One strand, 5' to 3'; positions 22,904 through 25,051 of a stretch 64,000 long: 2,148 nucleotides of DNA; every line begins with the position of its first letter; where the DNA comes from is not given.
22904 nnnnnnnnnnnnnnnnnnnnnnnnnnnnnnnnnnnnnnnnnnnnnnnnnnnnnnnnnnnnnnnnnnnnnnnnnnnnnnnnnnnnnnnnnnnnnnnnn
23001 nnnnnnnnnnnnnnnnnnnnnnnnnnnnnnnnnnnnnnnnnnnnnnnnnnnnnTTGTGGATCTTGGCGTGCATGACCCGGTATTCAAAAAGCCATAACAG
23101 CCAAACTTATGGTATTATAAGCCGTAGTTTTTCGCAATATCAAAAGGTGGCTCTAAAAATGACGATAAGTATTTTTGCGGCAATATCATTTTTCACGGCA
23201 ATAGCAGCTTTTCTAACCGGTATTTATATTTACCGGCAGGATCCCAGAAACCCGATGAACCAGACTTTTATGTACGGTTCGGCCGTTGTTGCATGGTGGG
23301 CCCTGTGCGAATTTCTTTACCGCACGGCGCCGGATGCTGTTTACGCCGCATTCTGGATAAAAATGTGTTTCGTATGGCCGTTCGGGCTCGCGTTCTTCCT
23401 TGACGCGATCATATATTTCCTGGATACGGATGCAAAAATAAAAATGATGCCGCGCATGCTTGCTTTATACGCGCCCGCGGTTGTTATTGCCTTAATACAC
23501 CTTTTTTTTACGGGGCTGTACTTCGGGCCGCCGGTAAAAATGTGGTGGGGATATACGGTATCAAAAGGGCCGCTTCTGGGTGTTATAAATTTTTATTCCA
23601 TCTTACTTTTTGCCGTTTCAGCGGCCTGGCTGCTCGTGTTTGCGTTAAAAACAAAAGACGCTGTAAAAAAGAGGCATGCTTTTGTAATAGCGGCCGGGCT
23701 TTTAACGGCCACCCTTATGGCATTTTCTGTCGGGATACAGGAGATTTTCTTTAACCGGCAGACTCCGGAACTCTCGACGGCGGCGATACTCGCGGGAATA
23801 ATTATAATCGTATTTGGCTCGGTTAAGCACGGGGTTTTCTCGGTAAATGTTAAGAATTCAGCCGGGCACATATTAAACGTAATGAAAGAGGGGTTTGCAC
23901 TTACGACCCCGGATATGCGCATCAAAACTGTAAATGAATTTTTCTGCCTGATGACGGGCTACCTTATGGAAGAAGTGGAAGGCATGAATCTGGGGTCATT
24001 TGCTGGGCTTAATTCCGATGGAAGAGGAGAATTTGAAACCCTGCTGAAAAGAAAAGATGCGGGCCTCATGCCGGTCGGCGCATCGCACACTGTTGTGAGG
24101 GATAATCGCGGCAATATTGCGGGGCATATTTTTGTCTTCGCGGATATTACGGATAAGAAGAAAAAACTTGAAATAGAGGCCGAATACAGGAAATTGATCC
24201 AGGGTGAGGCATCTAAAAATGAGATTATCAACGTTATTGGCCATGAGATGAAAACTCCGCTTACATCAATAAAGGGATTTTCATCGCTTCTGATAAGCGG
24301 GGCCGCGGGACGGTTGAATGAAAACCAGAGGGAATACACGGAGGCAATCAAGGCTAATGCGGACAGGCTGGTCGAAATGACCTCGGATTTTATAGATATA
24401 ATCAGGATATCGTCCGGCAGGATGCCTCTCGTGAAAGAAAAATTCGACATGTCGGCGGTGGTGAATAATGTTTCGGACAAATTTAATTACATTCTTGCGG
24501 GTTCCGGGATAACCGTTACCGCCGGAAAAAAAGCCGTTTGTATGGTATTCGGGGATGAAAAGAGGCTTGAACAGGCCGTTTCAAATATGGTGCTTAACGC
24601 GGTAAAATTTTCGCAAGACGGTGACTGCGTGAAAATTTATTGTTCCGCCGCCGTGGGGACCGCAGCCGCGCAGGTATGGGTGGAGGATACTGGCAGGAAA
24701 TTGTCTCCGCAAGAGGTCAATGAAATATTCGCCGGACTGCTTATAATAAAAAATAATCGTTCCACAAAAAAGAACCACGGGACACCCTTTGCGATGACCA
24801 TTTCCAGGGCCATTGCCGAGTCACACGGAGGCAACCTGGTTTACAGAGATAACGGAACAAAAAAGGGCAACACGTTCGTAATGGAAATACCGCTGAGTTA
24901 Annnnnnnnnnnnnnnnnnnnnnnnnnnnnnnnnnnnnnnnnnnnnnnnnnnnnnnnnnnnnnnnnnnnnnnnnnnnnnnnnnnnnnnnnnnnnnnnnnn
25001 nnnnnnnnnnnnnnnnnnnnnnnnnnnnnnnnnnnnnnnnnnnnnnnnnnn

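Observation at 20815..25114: A 4.3 kb insertion splits the conserved fliP-fliQ junction of the export-apparatus operon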

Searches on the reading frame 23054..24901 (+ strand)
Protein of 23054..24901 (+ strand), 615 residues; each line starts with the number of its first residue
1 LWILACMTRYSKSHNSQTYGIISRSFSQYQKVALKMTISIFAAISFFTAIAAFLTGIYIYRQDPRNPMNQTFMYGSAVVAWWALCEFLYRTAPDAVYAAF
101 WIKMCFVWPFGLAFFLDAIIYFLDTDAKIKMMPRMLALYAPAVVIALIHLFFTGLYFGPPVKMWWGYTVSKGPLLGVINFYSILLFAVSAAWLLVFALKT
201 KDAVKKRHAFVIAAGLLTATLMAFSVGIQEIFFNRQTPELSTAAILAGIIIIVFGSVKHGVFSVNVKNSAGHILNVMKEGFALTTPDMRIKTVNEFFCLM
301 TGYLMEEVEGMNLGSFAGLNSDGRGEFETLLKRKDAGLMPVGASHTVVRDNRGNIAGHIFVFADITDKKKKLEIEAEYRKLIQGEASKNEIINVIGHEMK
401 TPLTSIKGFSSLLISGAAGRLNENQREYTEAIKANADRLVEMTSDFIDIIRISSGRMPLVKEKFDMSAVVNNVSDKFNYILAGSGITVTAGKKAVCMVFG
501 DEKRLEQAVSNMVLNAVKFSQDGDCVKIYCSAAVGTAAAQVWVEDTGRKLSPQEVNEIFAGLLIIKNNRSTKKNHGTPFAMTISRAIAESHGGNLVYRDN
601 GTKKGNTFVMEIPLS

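Call 3: search_protein_families(library=pfam, proteins=[window:23054-24901:+])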
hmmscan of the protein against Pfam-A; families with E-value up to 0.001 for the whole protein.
window:23054-24901:+ (615 aa): 4 families
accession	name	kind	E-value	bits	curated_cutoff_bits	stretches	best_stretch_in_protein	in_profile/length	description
PF02518.31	HATPase_c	-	2.2e-16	60.7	26.4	1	500-614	1-109/111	Histidine kinase-, DNA gyrase B-, and HSP90-like ATPase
PF00512.31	HisKA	-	3.6e-15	56.2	26.9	1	388-455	2-66/66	His Kinase A (phospho-acceptor) domain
PF16927.11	HisKA_7TM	-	7.8e-12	46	28.6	1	46-264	3-222/224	N-terminal 7TM region of histidine kinase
PF13426.13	PAS_9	-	2.8e-07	31.2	27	1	279-367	2-103/103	PAS domain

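Call 38: find_homologous_proteins(query=window:23159-24901:+)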
Query window:23159-24901:+ (580 aa): 684 proteins with E <= 0.001 among 8000 candidates; the best 120 are listed.
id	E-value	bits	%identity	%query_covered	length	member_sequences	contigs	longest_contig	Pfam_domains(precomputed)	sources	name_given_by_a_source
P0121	0.0e+0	1297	100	100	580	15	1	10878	PF13426.14,PF02518.32,PF00512.32,PF16927.12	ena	-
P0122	0.0e+0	1064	81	100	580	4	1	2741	PF13426.14,PF02518.32,PF00512.32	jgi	jgi:signal transduction histidine kinase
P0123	1.3e-246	838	64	100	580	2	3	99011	PF13426.14,PF02518.32,PF00512.32,PF16927.12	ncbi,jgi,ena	jgi:PAS domain S-box-containing protein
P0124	2.7e-244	830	64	100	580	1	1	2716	PF13426.14,PF02518.32,PF00512.32,PF16927.12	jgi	jgi:signal transduction histidine kinase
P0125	7.3e-128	446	40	100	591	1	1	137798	PF13426.14,PF02518.32,PF00512.32,PF16927.12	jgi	jgi:PAS domain S-box-containing protein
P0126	4.4e-37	146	24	98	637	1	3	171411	PF13426.14,PF08448.17,PF02518.32,PF00512.32,PF16927.12,PF00989.32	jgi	jgi:PAS domain S-box-containing protein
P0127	3.5e-31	127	25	43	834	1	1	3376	PF13581.13,PF02518.32,PF00512.32,PF25487.2,PF00072.31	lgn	-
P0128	5.5e-31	126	28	41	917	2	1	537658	PF08447.19,PF13426.14,PF13581.13,PF02518.32,PF00512.32,PF00989.32,PF00072.31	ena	-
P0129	6.2e-31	126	32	50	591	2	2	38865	PF13426.14,PF05227.20,PF08448.17,PF02518.32,PF00512.32,PF00989.32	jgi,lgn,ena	-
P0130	3.4e-29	120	29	46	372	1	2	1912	PF13426.14,PF08448.17,PF02518.32,PF00512.32,PF00989.32,PF13589.13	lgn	-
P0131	7.2e-28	116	33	45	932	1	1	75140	PF13426.14,PF13188.14,PF13185.13,PF13492.13,PF00512.32,PF00072.31,PF08447.19,PF01590.33,PF08448.17,PF02518.32,PF00989.32,PF14598.13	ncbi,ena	-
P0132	2.7e-27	114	29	46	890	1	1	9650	PF05227.20,PF08448.17,PF02518.32,PF00512.32,PF00072.31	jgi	jgi:signal transduction histidine kinase/DNA-binding response OmpR family regulator/CHASE3 domain se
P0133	5.5e-27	113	27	60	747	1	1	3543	PF00672.31,PF13426.14,PF13188.14,PF12860.14,PF05227.20,PF13581.13,PF08448.17,PF02518.32,PF00512.32,PF00989.32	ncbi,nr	ncbi:MAG: CHASE3 domain-containing protein, partial [Chloroflexi bacterium]|nr:CHASE3 domain-contain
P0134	1.0e-26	112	24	60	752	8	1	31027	PF00672.31,PF13426.14,PF02743.25,PF08448.17,PF02518.32,PF00512.32,PF00989.32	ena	-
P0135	1.1e-26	112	29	41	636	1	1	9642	PF02518.32,PF00512.32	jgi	jgi:signal transduction histidine kinase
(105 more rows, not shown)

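Call 39: find_encoding_contigs(protein=P0125, flank=10000, max_places=2)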
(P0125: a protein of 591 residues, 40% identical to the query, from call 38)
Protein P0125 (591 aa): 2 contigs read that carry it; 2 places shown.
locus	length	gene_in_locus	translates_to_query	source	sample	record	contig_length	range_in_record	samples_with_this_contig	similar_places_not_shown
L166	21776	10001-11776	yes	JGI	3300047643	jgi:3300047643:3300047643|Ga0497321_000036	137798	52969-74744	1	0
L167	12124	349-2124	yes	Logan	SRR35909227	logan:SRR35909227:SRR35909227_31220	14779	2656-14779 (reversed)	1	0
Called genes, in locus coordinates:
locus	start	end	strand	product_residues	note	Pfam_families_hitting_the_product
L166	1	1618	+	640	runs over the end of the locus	PF02108:FliH (weak), PF00006:ATP-synt_ab, PF18269:T3SS_ATPase_C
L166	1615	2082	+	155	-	PF02050:FliJ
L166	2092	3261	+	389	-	PF02120:Flg_hook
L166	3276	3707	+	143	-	PF03963:FlgD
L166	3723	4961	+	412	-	PF00460:Flg_bb_rod, PF22692:LlgE_F_G_D1, PF07559:FlgE_D2, PF06429:Flg_bbr_C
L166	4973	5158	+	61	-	PF06289:FlbD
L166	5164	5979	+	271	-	PF01618:MotA_ExbB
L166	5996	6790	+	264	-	PF13677:MotB_plug, PF00691:OmpA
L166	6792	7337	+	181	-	PF03748:FliL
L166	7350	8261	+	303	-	PF02154:FliM, PF01052:FliMN_C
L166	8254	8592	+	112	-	PF01052:FliMN_C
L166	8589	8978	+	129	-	-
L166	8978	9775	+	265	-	PF00813:FliP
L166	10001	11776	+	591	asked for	PF16927:HisKA_7TM, PF13426:PAS_9, PF00512:HisKA, PF02518:HATPase_c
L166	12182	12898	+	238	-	PF00106:adh_short, PF08659:KR, PF13561:adh_short_C2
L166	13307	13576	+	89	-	PF01313:Bac_export_3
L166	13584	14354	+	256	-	PF01311:Bac_export_1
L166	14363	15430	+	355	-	PF01312:Bac_export_2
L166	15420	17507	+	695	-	PF00771:FHIPEP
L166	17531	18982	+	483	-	PF00072:Response_reg, PF00158:Sigma54_activat, PF14532:Sigma54_activ_2, PF07724:AAA_2, PF07728:AAA_5, PF25601:AAA_lid_14, PF02954:HTH_8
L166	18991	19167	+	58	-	-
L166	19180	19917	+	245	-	PF04542:Sigma70_r2, PF04545:Sigma70_r4, PF08281:Sigma70_r4_2 (weak)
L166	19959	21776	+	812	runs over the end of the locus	PF00072:Response_reg, PF00512:HisKA, PF02518:HATPase_c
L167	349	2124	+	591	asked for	PF16927:HisKA_7TM, PF13426:PAS_9, PF00512:HisKA, PF02518:HATPase_c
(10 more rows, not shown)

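Call 40: find_encoding_contigs(protein=P0123, flank=10000, max_places=3)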
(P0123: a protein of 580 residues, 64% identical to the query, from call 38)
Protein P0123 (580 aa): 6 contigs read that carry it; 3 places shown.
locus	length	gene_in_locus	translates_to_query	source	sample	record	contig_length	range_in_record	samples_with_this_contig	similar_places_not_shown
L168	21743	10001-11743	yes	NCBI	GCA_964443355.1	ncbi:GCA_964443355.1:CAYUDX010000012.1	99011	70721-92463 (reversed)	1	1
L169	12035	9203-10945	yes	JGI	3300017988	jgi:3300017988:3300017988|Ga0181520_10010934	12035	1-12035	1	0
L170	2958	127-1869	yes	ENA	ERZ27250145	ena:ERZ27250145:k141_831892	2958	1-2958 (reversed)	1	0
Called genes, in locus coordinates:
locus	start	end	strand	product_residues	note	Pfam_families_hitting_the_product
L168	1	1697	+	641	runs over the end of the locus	PF02108:FliH, PF00006:ATP-synt_ab, PF18269:T3SS_ATPase_C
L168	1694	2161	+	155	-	PF02050:FliJ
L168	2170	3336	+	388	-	PF02120:Flg_hook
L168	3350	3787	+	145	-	PF03963:FlgD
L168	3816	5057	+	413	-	PF00460:Flg_bb_rod, PF22692:LlgE_F_G_D1, PF07559:FlgE_D2, PF06429:Flg_bbr_C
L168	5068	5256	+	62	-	PF06289:FlbD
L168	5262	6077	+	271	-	PF01618:MotA_ExbB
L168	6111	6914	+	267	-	PF13677:MotB_plug, PF00691:OmpA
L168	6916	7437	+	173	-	PF03748:FliL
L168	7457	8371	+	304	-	PF02154:FliM, PF01052:FliMN_C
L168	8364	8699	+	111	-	PF01052:FliMN_C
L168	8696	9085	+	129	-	-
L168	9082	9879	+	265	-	PF00813:FliP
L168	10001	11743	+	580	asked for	PF16927:HisKA_7TM, PF13426:PAS_9, PF00512:HisKA, PF02518:HATPase_c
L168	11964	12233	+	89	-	PF01313:Bac_export_3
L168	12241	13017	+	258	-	PF01311:Bac_export_1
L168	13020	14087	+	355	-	PF01312:Bac_export_2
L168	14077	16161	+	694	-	PF00771:FHIPEP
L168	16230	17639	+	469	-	PF00072:Response_reg, PF00158:Sigma54_activat, PF14532:Sigma54_activ_2, PF07724:AAA_2 (weak), PF07728:AAA_5, PF25601:AAA_lid_14, PF02954:HTH_8, PF18024:HTH_50 (faint)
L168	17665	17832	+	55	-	-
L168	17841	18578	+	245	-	PF04542:Sigma70_r2, PF08281:Sigma70_r4_2 (weak), PF04545:Sigma70_r4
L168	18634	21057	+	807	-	PF00072:Response_reg, PF00512:HisKA, PF02518:HATPase_c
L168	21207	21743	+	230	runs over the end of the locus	PF06429:Flg_bbr_C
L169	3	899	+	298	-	?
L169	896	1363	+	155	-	PF02050:FliJ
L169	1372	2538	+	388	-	PF02120:Flg_hook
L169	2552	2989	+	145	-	PF03963:FlgD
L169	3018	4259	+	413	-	PF00460:Flg_bb_rod, PF22692:LlgE_F_G_D1, PF07559:FlgE_D2, PF06429:Flg_bbr_C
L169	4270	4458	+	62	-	PF06289:FlbD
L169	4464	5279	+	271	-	PF01618:MotA_ExbB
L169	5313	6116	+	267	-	PF13677:MotB_plug, PF00691:OmpA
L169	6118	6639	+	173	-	PF03748:FliL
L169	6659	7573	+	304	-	PF02154:FliM, PF01052:FliMN_C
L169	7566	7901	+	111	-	PF01052:FliMN_C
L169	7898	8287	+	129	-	-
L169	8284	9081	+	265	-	PF00813:FliP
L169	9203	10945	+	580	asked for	PF16927:HisKA_7TM, PF13426:PAS_9, PF00512:HisKA, PF02518:HATPase_c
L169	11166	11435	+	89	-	PF01313:Bac_export_3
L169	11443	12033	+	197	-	?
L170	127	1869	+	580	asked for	PF16927:HisKA_7TM, PF13426:PAS_9, PF00512:HisKA, PF02518:HATPase_c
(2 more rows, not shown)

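Call 41: find_encoding_contigs(protein=P0122, flank=10000, max_places=2)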
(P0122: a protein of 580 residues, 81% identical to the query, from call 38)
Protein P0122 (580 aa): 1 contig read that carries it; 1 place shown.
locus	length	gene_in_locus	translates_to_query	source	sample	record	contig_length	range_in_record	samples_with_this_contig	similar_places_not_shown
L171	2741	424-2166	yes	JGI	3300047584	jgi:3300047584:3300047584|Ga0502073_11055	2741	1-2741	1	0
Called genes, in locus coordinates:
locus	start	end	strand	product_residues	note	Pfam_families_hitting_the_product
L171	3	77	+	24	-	?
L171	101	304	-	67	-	-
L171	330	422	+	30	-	-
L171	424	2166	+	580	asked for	PF13426:PAS_9 (weak), PF00512:HisKA, PF02518:HATPase_c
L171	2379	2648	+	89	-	PF01313:Bac_export_3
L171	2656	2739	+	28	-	?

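Call 42: list_cluster_members(proteins=[P0123, P0125, P0121, P0126])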
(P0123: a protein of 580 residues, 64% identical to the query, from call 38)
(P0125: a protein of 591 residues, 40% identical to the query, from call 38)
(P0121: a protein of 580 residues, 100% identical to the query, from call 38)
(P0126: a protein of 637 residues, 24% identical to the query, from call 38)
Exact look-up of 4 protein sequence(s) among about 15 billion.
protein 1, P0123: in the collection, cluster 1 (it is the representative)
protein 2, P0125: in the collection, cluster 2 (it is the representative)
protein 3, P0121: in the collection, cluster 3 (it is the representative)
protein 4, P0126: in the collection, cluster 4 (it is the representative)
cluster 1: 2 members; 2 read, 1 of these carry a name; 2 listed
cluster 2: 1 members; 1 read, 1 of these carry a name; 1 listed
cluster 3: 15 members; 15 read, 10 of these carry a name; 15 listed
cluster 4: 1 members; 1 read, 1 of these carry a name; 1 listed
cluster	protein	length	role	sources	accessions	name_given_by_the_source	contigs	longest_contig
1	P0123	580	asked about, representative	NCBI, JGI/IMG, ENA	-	PAS domain S-box-containing protein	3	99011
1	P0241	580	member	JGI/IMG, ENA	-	-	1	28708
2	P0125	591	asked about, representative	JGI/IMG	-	PAS domain S-box-containing protein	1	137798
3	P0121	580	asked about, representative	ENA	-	-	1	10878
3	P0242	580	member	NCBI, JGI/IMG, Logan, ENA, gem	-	signal transduction histidine kinase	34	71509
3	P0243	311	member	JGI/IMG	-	signal transduction histidine kinase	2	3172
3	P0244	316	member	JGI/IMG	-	signal transduction histidine kinase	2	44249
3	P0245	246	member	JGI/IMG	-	hypothetical protein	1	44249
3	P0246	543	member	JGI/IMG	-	signal transduction histidine kinase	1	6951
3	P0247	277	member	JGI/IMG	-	signal transduction histidine kinase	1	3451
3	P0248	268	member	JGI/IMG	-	signal transduction histidine kinase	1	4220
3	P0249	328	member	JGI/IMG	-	signal transduction histidine kinase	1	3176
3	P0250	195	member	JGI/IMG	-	signal transduction histidine kinase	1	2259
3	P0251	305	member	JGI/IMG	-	signal transduction histidine kinase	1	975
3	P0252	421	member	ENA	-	-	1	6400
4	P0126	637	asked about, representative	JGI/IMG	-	PAS domain S-box-containing protein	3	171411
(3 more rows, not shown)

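Call 44: find_encoding_contigs(protein=P0242, flank=6000, max_places=10)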
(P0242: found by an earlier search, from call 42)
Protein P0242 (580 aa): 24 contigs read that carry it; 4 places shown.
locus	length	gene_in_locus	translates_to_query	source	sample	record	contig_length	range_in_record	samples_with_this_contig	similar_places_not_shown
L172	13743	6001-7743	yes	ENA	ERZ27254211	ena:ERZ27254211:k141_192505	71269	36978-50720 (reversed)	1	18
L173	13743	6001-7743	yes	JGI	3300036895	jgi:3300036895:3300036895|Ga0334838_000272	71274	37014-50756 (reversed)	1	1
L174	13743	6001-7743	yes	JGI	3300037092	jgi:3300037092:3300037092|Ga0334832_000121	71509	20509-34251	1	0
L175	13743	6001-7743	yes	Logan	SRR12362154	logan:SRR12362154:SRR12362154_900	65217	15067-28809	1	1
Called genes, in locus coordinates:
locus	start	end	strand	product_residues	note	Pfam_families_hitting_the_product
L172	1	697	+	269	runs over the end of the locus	PF13677:MotB_plug, PF00691:OmpA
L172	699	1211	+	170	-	PF03748:FliL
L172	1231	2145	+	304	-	PF02154:FliM, PF01052:FliMN_C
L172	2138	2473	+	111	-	PF01052:FliMN_C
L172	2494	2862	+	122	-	-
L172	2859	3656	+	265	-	PF00813:FliP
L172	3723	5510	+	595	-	PF00398:RrnaAD, PF02353:CMAS, PF05401:NodS (weak), PF13489:Methyltransf_23 (weak), PF08241:Methyltransf_11, PF08242:Methyltransf_12, PF13649:Methyltransf_25, PF13847:Methyltransf_31 (weak)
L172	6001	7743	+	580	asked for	PF16927:HisKA_7TM, PF13426:PAS_9 (weak), PF00512:HisKA, PF02518:HATPase_c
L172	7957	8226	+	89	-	PF01313:Bac_export_3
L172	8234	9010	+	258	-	PF01311:Bac_export_1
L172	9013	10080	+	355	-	PF01312:Bac_export_2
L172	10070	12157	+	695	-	PF00771:FHIPEP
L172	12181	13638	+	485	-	PF00072:Response_reg, PF00158:Sigma54_activat, PF14532:Sigma54_activ_2, PF07724:AAA_2 (weak), PF07728:AAA_5, PF25601:AAA_lid_14, PF02954:HTH_8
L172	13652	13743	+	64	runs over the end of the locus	-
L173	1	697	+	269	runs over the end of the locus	PF13677:MotB_plug, PF00691:OmpA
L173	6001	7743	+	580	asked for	PF16927:HisKA_7TM, PF13426:PAS_9 (weak), PF00512:HisKA, PF02518:HATPase_c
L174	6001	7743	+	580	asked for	PF16927:HisKA_7TM, PF13426:PAS_9 (weak), PF00512:HisKA, PF02518:HATPase_c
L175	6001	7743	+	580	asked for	PF16927:HisKA_7TM, PF13426:PAS_9 (weak), PF00512:HisKA, PF02518:HATPase_c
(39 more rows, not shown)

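Call 58: find_encoding_contigs(protein=P0126, flank=10000, max_places=2)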
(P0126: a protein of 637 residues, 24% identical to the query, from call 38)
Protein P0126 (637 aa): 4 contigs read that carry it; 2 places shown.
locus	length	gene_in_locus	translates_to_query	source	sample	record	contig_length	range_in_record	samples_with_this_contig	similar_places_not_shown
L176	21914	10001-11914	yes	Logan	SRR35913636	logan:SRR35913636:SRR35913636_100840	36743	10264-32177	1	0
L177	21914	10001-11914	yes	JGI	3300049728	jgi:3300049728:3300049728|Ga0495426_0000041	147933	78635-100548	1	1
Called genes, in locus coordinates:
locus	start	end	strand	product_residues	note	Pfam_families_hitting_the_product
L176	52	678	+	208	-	PF01865:PhoU_div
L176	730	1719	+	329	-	PF01384:PHO4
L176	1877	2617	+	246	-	PF01522:Polysacc_deac_1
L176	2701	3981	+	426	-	PF00158:Sigma54_activat, PF14532:Sigma54_activ_2, PF00004:AAA (weak), PF07728:AAA_5 (weak), PF25601:AAA_lid_14, PF02954:HTH_8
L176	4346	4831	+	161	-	PF01584:CheW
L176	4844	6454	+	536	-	PF08269:dCache_2, PF17200:sCache_2, PF17201:Cache_3-Cache_2 (weak), PF00015:MCPsignal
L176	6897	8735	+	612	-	PF13426:PAS_9 (weak), PF00512:HisKA (weak), PF02518:HATPase_c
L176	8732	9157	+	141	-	PF00072:Response_reg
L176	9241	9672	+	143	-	-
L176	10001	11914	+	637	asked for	PF16927:HisKA_7TM, PF00989:PAS, PF08448:PAS_4 (weak), PF13426:PAS_9, PF00512:HisKA, PF02518:HATPase_c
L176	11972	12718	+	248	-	PF07386:DUF1499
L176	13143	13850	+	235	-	-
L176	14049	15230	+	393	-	-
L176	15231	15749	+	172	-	PF04191:PEMT, PF04140:ICMT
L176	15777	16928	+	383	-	PF04015:DUF362, PF00037:Fer4 (faint), PF12797:Fer4_2 (faint), PF13187:Fer4_9 (weak), PF13237:Fer4_10 (weak), PF14697:Fer4_21 (faint), PF12838:Fer4_7 (weak)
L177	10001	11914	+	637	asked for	PF16927:HisKA_7TM, PF00989:PAS, PF08448:PAS_4 (weak), PF13426:PAS_9, PF00512:HisKA, PF02518:HATPase_c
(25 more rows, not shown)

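Call 68: search_protein_families(library=ncbifam, proteins=[window:23159-24901:+], max_evalue=0.001)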
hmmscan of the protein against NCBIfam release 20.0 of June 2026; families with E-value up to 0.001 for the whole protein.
window:23159-24901:+ (580 aa): 63 families (the best 25 are shown)
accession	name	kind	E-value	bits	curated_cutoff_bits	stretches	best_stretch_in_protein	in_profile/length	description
NF033092.0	HK_WalK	equivalog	8.9e-35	120.3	725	1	237-578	262-593/594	cell wall metabolism sensor histidine kinase WalK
NF046044.1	PnpS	equivalog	1.1e-31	110.3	400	1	317-578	147-390/390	two-component system histidine kinase PnpS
TIGR02966.1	phoR_proteo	equivalog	5.5e-31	107.8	334.2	1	331-575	92-331/333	phosphate regulon sensor histidine kinase PhoR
NF033091.0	HK_VanS_ACDEFG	equivalog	4e-29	101.6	400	1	343-564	64-281/293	vancomycin resistance histidine kinase VanS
NF008302.0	PRK11091.1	equivalog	2e-28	99.1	838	1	316-578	252-504/779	aerobic respiration two-component sensor histidine kinase ArcB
NF041880.1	EPS_EpsF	equivalog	1e-26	93.5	900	1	313-574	240-488/492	response regulator EpsF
NF038297.2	hybrid_HK_HrmK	equivalog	7.9e-26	90.8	725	1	337-579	219-457/607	hybrid histidine kinase/response regulator HrmK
NF047874.1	MASE3_PAS_HK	subfamily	3.7e-25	88.8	560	1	297-579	344-625/655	MASE3 domain-containing sensor histidine kinase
TIGR02956.1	TMAO_torS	equivalog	1.5e-24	86.2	676.5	1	353-579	464-682/967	TMAO reductase system sensor histidine kinase/response regulator TorS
NF040691.1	MtrAB_MtrB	equivalog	2.8e-23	82.7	450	1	360-578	278-491/507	MtrAB system histidine kinase MtrB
TIGR01386.1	cztS_silS_copS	subfamily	4.2e-22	78.8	292.55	1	360-577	248-456/457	heavy metal sensor histidine kinase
NF041210.1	his_kin_PieS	equivalog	6.9e-22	78.1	850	1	348-579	245-470/474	two component system sensor histidine kinase PieS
NF041947.1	LuxQ_Vibrio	equivalog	8.7e-22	76.8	1200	1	355-579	474-696/843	quorum-sensing autoinducer 2 sensor kinase/phosphatase LuxQ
NF047465.1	hybrid_HK_LvrA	exception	1.2e-21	76.5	1200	1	335-579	184-422/819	hybrid histidine kinase/response regulator LvrA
NF041735.1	hist_kin_RppB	equivalog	4e-21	75.3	400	1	361-578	224-438/438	two-component system sensor histidine kinase RppB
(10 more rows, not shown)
